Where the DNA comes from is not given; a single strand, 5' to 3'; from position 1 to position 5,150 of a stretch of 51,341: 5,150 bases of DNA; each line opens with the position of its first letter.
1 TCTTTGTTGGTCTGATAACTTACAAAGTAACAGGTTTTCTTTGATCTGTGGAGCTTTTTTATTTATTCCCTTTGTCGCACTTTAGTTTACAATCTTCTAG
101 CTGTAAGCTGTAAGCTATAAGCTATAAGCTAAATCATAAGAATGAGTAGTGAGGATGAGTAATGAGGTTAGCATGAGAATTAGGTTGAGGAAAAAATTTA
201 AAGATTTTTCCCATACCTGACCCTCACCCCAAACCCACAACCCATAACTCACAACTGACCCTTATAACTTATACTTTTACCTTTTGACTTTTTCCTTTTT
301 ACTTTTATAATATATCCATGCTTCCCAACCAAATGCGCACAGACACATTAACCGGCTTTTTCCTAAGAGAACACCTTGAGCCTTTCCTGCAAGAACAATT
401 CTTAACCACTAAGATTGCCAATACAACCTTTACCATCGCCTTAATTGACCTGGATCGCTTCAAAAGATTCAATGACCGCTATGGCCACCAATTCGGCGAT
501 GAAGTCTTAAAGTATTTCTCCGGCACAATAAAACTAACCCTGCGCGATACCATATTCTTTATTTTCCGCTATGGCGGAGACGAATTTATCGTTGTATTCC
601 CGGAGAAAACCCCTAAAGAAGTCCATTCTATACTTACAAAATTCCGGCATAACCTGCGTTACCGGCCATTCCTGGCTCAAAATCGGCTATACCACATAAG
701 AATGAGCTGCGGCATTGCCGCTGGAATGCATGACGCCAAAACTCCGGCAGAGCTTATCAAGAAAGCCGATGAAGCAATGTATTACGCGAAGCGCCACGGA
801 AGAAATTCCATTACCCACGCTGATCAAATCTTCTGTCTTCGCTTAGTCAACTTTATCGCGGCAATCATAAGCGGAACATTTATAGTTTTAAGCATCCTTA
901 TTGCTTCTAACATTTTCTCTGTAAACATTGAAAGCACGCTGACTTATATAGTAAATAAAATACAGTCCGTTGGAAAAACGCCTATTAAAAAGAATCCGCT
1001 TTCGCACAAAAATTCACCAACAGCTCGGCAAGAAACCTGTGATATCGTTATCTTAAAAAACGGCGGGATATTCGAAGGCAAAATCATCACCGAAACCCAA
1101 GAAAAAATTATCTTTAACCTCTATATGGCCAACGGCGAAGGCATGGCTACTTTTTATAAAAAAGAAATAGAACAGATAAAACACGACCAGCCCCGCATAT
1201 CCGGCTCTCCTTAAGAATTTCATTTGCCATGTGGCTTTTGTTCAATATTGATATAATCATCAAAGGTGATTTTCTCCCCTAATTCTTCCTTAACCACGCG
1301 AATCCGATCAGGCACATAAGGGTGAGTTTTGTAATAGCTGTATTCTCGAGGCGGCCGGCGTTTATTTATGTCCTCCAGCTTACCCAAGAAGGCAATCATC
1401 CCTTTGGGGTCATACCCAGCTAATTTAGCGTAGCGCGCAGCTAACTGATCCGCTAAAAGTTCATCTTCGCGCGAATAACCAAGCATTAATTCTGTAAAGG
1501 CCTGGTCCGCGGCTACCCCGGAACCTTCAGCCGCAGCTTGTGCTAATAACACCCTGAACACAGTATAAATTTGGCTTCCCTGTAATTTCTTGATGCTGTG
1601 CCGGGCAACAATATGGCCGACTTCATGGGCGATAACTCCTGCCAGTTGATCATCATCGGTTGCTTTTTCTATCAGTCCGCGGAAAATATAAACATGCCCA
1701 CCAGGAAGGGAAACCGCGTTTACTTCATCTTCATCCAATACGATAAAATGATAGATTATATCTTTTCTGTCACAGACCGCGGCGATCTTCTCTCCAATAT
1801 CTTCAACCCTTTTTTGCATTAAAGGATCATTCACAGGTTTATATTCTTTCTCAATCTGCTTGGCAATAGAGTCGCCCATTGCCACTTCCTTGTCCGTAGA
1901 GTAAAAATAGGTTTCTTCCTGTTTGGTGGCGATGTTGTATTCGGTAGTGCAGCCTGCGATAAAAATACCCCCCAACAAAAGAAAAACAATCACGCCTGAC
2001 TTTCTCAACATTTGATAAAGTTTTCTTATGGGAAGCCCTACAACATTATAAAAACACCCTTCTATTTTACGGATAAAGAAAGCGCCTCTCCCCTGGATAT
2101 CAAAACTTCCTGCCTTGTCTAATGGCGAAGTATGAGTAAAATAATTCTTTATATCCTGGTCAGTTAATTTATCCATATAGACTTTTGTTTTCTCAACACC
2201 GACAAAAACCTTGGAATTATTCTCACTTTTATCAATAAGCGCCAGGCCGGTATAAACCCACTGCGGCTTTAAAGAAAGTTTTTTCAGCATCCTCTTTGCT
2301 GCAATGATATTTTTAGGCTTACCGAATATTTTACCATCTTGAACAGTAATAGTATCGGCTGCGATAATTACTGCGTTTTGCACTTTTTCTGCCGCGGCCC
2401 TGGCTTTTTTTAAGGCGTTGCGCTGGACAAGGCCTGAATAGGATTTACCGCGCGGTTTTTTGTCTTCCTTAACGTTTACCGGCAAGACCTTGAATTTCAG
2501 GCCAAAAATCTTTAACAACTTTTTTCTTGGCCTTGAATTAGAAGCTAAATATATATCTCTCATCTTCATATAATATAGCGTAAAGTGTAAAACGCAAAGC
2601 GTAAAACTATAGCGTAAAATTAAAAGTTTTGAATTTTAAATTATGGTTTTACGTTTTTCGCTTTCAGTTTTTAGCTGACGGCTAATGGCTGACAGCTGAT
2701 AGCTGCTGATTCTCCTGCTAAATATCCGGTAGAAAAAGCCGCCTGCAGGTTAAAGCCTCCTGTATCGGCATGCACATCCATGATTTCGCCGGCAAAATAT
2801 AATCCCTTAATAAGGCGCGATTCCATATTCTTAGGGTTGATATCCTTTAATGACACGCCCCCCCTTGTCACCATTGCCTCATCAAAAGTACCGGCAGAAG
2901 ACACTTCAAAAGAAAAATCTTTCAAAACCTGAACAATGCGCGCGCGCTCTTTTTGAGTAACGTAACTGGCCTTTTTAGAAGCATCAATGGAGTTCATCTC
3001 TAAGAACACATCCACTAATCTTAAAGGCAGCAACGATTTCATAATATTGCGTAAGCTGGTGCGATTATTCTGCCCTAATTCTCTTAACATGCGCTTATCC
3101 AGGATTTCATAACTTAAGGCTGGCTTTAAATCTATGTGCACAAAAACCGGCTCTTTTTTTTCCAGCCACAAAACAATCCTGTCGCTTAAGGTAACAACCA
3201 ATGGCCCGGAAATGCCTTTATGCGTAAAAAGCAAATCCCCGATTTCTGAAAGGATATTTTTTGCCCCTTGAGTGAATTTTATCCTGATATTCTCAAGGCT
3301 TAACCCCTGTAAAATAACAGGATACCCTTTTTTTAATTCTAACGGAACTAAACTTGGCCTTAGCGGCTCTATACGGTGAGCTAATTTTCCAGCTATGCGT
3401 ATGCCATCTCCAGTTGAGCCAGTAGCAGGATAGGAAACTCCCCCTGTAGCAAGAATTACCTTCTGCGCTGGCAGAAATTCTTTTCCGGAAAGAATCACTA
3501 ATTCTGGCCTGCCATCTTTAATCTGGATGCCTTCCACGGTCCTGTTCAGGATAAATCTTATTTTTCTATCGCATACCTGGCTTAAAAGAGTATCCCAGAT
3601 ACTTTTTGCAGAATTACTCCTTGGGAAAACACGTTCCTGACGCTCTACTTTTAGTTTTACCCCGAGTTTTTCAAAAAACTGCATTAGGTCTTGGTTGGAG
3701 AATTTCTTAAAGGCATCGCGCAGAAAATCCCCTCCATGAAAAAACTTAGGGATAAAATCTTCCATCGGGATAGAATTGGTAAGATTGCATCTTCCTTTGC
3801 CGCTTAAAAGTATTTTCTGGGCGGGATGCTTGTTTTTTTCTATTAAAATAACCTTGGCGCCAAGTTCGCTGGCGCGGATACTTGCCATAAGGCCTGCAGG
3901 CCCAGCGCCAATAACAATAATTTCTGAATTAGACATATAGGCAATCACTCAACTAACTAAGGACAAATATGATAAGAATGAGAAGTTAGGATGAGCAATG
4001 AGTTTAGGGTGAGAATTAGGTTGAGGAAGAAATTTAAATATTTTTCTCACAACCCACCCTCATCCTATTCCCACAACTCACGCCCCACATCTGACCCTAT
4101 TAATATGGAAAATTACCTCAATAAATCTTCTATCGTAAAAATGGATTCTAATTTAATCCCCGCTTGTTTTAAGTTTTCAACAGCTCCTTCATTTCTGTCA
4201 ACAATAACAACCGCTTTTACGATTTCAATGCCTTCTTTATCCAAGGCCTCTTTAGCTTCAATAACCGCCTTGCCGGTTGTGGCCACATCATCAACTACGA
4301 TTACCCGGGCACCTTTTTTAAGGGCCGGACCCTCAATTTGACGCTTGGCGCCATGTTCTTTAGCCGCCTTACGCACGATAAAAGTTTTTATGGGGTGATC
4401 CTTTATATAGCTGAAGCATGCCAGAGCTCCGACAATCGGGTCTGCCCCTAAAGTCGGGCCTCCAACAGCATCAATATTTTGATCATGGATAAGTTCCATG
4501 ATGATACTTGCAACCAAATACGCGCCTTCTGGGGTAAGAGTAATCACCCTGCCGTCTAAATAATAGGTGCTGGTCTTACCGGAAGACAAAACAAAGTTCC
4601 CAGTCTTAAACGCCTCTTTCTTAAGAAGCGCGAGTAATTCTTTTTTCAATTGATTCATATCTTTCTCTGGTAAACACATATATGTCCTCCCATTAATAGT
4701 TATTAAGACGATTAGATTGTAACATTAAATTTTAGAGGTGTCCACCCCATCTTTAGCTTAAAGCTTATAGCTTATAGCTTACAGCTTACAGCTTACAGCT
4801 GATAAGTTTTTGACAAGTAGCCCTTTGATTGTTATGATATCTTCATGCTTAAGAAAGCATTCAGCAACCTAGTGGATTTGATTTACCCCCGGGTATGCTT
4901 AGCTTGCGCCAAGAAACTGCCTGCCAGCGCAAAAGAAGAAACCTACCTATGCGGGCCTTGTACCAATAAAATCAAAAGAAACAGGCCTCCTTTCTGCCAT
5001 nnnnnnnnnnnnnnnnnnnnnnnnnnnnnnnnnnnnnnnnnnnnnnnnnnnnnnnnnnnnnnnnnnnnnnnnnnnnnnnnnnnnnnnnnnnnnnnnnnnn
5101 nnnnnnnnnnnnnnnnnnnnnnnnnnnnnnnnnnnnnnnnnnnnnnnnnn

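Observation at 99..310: About 30 in-register heptamers form a nested imperfect palindrome that ends in a promoter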

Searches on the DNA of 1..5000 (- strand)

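Call 36: search_rna_families(source=window, start=1, end=5000, threshold=evalue, max_evalue=1)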
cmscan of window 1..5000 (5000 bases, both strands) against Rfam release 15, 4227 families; matches with E-value up to 1: 4.
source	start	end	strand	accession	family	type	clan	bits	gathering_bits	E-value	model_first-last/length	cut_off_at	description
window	2589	2664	+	RF03940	MIR9563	Gene; miRNA;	-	26.8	90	0.06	1-127/127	no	MIR9563 microRNA precursor family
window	157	244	-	RF04113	MIR1523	Gene; miRNA;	-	23.8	96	0.23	1-92/92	no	MIR1523 microRNA precursor family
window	2594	2659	-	RF03940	MIR9563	Gene; miRNA;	-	22.7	90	0.69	1-127/127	no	MIR9563 microRNA precursor family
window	2575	2708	+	RF00229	IRES_Picorna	Cis-reg; IRES;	-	14.9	33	0.82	1-252/252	no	Picornavirus internal ribosome entry site (IRES)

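Call 69: build_rna_model(alignment_id=A2)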
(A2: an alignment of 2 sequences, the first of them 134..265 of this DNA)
Model R1 built from alignment A2 (2 sequences, 136 columns); structure: RNAalifold consensus.
model positions 136; base pairs 45; branch points 0; effective number of sequences 0.82; information 0.59 bits per position. Calibrated on 0.2 Mb of random sequence (short: E-values are rough).
structure used (alignment columns):
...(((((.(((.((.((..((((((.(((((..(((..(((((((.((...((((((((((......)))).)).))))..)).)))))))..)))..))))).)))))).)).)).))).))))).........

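Call 70: search_with_rna_model(model_id=R1, sources=[window, L002, L003, L004, L005, L006, L007, L008, L009, L010, L011, L012, L013, L014, L015, L016, L017, L018, L019, L020, L021, L022, L023, L024, L025, L026, L027, L028, L029, L030, L031, L032, L033, L034, L035, L036, L037, L038, L039, L040, L041, L042, L043, L044, L045, L046, L047, L048, L049, L050, L051, L052, L053, L054, L055, L056, L057, L058, L059, L060, L061, L062, L063, L064, L065, L066, L067, L068, L069, L070, L071, L072, L073, L074, L075, L076, L077, L078, L079, L080, L081, L086, L087, L089, L090], max_evalue=10)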
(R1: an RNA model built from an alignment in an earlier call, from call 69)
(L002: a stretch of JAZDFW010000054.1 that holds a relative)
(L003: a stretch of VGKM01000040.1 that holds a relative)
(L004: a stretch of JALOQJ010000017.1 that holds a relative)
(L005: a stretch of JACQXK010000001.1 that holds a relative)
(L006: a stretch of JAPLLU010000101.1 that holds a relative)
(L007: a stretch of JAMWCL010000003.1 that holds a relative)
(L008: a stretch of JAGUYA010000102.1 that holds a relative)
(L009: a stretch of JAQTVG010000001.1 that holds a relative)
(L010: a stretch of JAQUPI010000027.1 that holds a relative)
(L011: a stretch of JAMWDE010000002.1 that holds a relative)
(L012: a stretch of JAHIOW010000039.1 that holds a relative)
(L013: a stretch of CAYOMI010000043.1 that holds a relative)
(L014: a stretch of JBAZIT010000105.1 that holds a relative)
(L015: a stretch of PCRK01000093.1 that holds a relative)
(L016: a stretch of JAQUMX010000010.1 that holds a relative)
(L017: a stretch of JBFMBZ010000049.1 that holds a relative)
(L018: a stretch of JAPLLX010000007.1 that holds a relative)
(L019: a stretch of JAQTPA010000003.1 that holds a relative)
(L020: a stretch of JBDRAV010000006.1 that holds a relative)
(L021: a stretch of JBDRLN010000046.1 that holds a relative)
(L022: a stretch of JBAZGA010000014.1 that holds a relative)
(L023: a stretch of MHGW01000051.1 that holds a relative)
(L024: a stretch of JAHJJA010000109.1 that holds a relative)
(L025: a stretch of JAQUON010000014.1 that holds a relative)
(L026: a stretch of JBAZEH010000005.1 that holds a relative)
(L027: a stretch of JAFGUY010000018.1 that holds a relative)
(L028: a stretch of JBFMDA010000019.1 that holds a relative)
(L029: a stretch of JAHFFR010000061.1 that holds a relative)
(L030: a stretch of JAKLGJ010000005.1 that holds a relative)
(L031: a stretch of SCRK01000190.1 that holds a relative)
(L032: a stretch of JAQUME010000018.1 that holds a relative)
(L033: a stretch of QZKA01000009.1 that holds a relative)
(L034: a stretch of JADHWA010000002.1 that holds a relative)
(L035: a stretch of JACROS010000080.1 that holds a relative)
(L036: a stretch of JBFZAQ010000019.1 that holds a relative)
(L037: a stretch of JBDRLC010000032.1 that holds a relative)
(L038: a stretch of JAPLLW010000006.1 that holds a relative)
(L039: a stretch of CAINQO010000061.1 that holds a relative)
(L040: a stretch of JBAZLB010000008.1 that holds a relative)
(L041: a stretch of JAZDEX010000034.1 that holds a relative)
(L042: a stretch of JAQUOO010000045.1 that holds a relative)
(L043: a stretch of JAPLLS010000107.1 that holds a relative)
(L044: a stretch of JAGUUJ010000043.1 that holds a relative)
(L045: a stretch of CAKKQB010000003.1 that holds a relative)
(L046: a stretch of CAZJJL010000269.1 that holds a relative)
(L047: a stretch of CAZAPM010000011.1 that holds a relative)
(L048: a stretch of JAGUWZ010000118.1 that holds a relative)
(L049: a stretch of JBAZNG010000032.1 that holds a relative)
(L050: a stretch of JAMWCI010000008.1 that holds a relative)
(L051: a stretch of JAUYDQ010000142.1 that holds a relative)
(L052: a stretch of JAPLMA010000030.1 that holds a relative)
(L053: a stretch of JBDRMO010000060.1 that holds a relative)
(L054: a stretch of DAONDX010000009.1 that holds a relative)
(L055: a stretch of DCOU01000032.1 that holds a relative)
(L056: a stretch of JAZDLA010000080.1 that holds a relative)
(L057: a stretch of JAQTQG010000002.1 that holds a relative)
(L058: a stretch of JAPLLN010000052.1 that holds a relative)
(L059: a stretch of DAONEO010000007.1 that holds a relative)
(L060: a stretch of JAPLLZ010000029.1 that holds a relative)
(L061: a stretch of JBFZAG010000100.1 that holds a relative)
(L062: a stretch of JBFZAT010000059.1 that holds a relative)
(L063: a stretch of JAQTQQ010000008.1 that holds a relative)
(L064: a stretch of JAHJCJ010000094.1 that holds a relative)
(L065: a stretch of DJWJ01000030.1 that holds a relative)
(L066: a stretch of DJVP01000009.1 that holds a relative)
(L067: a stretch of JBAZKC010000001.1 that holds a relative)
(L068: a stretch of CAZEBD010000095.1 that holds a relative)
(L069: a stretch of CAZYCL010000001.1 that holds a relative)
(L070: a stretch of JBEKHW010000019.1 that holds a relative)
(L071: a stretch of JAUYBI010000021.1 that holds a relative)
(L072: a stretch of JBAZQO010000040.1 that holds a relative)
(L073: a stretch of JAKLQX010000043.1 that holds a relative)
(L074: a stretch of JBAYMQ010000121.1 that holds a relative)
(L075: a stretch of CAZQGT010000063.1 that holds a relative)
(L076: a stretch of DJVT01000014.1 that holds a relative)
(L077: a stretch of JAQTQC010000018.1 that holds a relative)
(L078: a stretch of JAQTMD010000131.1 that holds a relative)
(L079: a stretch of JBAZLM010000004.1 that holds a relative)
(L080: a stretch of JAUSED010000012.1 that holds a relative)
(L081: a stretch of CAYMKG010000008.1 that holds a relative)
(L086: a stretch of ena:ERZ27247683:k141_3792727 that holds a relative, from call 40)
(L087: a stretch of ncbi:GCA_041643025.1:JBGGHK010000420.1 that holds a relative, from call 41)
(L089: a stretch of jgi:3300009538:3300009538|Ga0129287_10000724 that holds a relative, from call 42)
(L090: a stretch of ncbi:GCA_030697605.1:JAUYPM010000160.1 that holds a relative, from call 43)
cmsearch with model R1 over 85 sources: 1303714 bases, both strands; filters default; matches with E-value up to 10: 6.
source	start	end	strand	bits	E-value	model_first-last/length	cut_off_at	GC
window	130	265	-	153.9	2.3e-39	1-136/136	no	0.38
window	3966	4101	-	152.5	5.6e-39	1-136/136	no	0.39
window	136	271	+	62.7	7.3e-14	1-136/136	no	0.38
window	3972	4107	+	52.6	5e-11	1-136/136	no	0.39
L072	2749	2846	+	26.4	0.0011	1-136/136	no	0.31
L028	9769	9862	+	12.9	6.4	17-115/136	no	0.47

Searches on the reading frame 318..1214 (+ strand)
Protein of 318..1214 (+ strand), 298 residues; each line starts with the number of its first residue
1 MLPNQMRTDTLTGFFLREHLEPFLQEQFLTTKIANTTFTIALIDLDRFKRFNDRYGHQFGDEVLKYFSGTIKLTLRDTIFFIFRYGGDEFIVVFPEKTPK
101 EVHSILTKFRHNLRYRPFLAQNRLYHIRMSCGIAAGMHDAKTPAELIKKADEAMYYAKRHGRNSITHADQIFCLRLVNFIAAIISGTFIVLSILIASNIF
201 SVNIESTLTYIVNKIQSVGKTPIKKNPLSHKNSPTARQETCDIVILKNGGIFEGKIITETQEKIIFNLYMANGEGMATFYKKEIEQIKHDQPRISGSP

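Call 11: find_encoding_contigs(protein=window:318-1214:+, flank=10000, max_places=10)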
Protein window:318-1214:+ (298 aa): 1 contig read that carries it; 1 place shown.
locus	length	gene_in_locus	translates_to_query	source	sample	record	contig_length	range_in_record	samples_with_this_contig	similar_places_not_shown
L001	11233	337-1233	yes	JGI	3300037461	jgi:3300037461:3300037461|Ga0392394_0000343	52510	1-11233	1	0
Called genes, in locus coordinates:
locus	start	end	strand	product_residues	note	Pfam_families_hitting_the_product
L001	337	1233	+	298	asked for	PF00990:GGDEF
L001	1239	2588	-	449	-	PF02545:Maf, PF01435:Peptidase_M48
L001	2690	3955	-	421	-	PF00070:Pyr_redox (faint), PF00890:FAD_binding_2 (weak), PF01134:GIDA (weak), PF01266:DAO (faint), PF03486:HI0933_like, PF07992:Pyr_redox_2 (weak), PF12831:FAD_oxidored (weak), PF22780:HI0933_like_1st, +1 more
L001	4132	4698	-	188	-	PF00156:Pribosyltran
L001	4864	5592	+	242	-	PF18912:DZR_2, PF00156:Pribosyltran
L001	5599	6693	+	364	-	PF03739:LptF_LptG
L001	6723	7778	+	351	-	PF03739:LptF_LptG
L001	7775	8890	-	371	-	PF01168:Ala_racemase_N, PF00842:Ala_racemase_C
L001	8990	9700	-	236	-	PF00814:TsaD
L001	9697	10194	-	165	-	PF02367:TsaE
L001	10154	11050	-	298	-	PF00586:AIRS, PF02769:AIRS_C (weak)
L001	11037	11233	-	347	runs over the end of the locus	PF01008:IF-2B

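Call 39: find_homologous_proteins(query=window:318-1214:+, max_evalue=1e-20)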
Query window:318-1214:+ (298 aa): 160 proteins with E <= 1e-20 among 2755 candidates; the best 120 are listed.
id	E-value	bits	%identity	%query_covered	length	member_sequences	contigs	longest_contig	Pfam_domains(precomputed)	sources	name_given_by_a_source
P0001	4.0e-193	658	100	98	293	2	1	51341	PF00990.27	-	-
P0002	6.3e-72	260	46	96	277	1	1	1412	PF00990.27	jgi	jgi:diguanylate cyclase (GGDEF)-like protein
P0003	3.9e-71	257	47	97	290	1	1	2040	PF00990.27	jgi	jgi:diguanylate cyclase (GGDEF)-like protein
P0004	4.6e-69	251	45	96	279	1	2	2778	PF00990.27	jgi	-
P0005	2.0e-67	245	48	96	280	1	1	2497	PF00990.27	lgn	-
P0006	2.3e-67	245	44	99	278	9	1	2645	PF00990.27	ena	-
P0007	2.0e-66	242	44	97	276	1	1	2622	PF00990.27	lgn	-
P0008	3.3e-66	241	45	96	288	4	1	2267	PF00990.27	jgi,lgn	-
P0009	7.5e-66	240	45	96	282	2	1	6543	PF00990.27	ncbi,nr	ncbi:MAG: GGDEF domain-containing protein [Candidatus Omnitrophota bacterium]|nr:GGDEF domain-contai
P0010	9.2e-66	240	42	98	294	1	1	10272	PF00990.27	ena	-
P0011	1.8e-65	239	43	97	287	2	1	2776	PF00990.27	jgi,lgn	jgi:diguanylate cyclase (GGDEF)-like protein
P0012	2.5e-65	238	43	97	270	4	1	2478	PF00990.27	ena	-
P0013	2.9e-65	238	43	95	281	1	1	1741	PF00990.27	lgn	-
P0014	3.0e-65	238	44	99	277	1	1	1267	PF00990.27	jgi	jgi:diguanylate cyclase (GGDEF)-like protein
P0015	3.7e-65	238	44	97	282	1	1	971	PF00990.27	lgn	-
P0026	2.9e-63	231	43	96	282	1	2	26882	PF00990.27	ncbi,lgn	-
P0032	1.5e-62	229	44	95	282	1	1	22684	PF00990.27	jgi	-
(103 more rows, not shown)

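Call 40: find_encoding_contigs(protein=P0010, flank=3000, max_places=2)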
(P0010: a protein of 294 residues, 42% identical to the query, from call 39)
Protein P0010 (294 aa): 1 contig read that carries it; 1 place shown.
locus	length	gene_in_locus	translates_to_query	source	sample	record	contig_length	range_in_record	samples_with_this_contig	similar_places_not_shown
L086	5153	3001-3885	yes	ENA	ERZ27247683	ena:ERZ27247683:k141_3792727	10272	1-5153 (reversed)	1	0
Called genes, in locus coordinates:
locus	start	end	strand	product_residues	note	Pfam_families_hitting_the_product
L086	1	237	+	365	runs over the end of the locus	PF01855:POR_N, PF02780:Transketolase_C (weak), PF17147:PFOR_II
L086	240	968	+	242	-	PF02775:TPP_enzyme_C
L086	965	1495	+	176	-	PF01558:POR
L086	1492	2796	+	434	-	PF00749:tRNA-synt_1c, PF19269:Anticodon_2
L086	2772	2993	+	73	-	-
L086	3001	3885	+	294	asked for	PF00990:GGDEF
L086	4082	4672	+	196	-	PF03923:Lipoprotein_16 (weak)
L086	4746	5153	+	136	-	?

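Call 41: find_encoding_contigs(protein=P0026, flank=3000, max_places=2)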
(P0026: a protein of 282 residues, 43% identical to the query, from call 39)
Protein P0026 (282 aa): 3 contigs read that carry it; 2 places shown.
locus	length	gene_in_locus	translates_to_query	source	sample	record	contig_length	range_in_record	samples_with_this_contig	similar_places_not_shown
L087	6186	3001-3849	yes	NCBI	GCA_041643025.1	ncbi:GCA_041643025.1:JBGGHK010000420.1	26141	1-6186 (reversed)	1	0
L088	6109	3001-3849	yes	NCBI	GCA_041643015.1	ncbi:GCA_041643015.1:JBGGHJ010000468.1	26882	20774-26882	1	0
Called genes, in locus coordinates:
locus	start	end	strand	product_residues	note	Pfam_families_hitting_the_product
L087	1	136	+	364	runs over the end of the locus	PF01855:POR_N, PF17147:PFOR_II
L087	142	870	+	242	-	PF02775:TPP_enzyme_C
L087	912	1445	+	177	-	PF01558:POR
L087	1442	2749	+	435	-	PF00749:tRNA-synt_1c, PF19269:Anticodon_2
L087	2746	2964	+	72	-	-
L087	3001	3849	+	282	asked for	PF00990:GGDEF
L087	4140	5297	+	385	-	PF13784:Fic_N, PF02661:Fic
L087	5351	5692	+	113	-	-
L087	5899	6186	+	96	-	?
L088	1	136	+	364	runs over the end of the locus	PF01855:POR_N, PF17147:PFOR_II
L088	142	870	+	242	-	PF02775:TPP_enzyme_C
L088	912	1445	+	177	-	PF01558:POR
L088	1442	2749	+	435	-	PF00749:tRNA-synt_1c, PF19269:Anticodon_2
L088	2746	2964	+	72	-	-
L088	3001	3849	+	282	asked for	PF00990:GGDEF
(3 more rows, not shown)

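Call 42: find_encoding_contigs(protein=P0032, flank=3000, max_places=2)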
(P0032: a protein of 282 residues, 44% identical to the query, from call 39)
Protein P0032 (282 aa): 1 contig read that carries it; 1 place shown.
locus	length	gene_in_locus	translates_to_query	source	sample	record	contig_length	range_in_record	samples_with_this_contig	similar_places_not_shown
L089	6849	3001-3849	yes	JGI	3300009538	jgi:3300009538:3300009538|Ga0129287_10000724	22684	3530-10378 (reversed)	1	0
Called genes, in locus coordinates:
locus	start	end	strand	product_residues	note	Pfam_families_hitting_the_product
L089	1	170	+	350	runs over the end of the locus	PF01855:POR_N, PF02780:Transketolase_C (weak), PF17147:PFOR_II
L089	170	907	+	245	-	PF02775:TPP_enzyme_C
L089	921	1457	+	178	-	PF01558:POR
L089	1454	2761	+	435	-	PF00749:tRNA-synt_1c, PF19269:Anticodon_2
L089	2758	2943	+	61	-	-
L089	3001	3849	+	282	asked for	PF00990:GGDEF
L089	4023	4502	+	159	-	-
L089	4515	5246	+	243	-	PF12686:DUF3800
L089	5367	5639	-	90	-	-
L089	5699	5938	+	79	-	PF04014:MazE_antitoxin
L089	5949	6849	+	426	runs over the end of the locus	PF02321:OEP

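Call 43: find_encoding_contigs(protein=P0009, flank=3000, max_places=2)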
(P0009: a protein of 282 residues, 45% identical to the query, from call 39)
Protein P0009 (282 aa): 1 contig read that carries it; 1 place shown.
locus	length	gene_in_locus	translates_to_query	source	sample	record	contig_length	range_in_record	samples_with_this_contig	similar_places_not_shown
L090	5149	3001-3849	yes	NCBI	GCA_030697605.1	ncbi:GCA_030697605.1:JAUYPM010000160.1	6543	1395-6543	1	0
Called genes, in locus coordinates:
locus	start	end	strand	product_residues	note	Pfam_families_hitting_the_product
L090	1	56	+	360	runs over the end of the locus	PF01855:POR_N, PF02780:Transketolase_C (weak), PF17147:PFOR_II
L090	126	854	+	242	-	PF02775:TPP_enzyme_C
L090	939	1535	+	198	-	PF01558:POR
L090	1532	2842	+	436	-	PF00749:tRNA-synt_1c, PF19269:Anticodon_2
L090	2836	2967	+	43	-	-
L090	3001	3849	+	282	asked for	PF00990:GGDEF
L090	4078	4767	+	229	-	PF03161:LAGLIDADG_2 (weak), PF14528:LAGLIDADG_3 (weak)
